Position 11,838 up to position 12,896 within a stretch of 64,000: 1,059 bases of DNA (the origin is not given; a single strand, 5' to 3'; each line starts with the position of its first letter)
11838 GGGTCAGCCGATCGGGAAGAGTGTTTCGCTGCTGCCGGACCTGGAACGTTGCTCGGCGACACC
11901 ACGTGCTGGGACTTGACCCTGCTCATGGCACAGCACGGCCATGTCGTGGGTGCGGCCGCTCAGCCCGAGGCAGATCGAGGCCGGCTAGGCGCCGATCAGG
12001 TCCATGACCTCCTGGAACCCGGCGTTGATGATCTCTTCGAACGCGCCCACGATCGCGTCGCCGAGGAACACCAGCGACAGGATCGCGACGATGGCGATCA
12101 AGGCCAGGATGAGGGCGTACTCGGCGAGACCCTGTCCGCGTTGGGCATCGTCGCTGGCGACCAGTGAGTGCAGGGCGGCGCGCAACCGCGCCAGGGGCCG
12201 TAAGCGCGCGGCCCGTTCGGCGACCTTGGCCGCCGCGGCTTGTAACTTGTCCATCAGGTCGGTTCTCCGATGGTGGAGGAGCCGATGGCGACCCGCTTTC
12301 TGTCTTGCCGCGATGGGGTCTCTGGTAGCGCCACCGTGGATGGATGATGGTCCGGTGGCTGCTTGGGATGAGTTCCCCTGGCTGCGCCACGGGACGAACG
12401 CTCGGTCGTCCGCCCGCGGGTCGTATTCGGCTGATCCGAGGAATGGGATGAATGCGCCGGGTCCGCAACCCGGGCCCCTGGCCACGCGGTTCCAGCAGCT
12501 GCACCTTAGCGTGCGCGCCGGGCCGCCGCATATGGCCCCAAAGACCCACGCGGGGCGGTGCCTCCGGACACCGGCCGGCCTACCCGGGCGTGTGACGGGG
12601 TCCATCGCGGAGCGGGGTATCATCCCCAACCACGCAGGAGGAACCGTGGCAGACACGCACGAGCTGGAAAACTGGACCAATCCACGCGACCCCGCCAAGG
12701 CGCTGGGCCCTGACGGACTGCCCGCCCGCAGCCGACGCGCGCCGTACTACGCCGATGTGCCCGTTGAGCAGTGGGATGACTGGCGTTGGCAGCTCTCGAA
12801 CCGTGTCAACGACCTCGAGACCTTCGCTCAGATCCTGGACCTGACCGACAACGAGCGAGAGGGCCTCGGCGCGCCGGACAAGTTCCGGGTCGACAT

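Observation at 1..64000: Unusually high density of frame disruptions across otherwise intact, conserved genes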

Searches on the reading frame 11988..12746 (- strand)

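Call 16: search_protein_families(library=pfam, proteins=[window:11988-12746:-], max_evalue=0.01)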
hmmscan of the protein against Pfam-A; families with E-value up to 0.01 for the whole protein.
window:11988-12746:- (253 aa): 2 families
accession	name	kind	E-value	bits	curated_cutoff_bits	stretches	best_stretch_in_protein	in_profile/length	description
PF04964.19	Flp_Fap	-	6.7e-05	23.1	32.2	1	209-242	12-45/46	Flp/Fap pilin component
PF14029.11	DUF4244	-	0.004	17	27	1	200-243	8-52/54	Protein of unknown function (DUF4244)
